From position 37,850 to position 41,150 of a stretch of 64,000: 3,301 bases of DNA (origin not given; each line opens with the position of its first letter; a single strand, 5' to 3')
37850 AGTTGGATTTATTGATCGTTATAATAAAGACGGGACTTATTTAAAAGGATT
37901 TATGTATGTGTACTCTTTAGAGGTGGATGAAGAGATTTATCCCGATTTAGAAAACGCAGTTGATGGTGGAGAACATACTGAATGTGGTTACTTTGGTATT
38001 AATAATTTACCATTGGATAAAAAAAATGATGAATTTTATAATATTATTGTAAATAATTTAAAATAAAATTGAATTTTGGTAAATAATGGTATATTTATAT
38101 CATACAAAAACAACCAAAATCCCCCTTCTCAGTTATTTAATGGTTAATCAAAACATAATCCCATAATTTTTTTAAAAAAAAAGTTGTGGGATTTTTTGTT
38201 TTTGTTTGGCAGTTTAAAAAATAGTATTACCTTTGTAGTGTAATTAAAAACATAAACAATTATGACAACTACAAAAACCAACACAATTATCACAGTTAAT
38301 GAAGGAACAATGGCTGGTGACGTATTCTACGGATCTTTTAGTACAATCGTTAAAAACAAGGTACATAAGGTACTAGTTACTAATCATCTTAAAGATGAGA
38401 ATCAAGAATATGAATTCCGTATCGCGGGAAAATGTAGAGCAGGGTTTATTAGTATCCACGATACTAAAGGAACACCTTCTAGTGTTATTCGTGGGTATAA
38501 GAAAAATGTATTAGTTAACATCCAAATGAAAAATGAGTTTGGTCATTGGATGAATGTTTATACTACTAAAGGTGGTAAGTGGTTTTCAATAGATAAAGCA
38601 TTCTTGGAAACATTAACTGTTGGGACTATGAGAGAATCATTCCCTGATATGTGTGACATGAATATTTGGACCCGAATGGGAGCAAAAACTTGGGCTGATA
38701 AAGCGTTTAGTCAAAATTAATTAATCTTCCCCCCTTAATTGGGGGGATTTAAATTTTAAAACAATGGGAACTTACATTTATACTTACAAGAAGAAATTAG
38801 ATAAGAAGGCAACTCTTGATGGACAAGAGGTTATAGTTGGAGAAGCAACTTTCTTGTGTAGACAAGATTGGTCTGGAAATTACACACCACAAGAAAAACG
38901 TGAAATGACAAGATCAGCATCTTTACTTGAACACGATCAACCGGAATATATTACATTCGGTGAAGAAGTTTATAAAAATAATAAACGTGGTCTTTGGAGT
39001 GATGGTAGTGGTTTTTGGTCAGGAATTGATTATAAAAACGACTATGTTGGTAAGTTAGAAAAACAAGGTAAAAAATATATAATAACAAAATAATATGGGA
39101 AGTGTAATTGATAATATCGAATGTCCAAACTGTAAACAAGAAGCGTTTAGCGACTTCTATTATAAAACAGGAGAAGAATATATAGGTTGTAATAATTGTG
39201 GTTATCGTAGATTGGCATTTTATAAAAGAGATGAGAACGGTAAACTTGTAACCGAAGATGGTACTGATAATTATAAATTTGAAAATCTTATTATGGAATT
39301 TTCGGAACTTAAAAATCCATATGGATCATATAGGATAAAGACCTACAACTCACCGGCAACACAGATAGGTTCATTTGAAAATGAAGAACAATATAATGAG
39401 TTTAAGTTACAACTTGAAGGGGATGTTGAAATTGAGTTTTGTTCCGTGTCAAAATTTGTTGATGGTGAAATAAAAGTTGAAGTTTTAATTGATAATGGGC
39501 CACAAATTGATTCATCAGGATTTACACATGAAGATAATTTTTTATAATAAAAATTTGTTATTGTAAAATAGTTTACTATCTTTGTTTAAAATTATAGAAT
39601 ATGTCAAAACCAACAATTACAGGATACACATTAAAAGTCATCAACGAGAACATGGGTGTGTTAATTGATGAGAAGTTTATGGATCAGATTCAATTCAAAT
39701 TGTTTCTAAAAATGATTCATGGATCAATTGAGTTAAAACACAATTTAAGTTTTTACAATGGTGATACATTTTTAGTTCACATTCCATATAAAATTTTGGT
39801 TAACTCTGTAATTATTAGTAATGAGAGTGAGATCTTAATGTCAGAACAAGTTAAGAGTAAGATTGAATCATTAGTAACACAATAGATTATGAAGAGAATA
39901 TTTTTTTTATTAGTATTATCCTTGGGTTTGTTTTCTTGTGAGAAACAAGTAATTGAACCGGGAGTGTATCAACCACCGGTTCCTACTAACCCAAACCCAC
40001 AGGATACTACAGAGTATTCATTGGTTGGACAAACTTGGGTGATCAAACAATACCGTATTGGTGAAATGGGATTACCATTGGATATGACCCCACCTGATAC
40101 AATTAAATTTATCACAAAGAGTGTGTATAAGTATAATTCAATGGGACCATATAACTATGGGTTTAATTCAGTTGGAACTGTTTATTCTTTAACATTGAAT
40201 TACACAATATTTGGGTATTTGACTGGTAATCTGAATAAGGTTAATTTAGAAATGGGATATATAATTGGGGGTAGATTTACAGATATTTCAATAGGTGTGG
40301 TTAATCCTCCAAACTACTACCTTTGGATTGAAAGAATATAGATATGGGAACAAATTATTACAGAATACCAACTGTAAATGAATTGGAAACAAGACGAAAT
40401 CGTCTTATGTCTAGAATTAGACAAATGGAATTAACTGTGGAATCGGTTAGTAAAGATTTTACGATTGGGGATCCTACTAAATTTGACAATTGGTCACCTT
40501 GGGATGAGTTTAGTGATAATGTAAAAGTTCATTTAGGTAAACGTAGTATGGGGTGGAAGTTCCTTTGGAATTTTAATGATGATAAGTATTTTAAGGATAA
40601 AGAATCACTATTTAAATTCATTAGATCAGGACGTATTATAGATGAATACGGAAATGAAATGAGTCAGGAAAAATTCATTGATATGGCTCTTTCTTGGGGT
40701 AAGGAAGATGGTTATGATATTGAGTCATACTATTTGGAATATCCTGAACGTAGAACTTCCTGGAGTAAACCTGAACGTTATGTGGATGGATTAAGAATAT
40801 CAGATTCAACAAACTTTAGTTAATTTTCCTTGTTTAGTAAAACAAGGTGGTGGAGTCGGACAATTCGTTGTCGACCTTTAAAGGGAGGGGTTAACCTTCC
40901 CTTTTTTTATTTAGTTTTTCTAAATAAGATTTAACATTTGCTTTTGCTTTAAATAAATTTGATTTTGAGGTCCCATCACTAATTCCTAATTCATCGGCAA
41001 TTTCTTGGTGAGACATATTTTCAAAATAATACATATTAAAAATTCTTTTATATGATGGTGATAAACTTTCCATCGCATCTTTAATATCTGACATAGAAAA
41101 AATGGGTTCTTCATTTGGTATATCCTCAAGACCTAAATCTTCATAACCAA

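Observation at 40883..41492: Orphan ECF-type sigma factor on a minus-strand island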

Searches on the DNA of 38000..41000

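Call 90: search_rna_families(source=window, start=38000, end=41000, threshold=evalue, max_evalue=5)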
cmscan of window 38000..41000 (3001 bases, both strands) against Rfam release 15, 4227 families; matches with E-value up to 5: 4.
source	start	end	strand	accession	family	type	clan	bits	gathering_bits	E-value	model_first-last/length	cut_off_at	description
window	40879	40945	-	RF01666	rox2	Cis-reg;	-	25.5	55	0.23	1-71/71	no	Drosophila rox2 ncRNA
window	38136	38190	+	RF01810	pntA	Gene; sRNA;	-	22.2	54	3.1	1-62/62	no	pntA sRNA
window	40820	40882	+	RF01761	wcaG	Cis-reg;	-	17.7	42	4.3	1-98/98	no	wcaG RNA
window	40876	40929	+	RF01730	Termite-leu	Cis-reg;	-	16.8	51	3.7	1-78/78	no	Termite-leu RNA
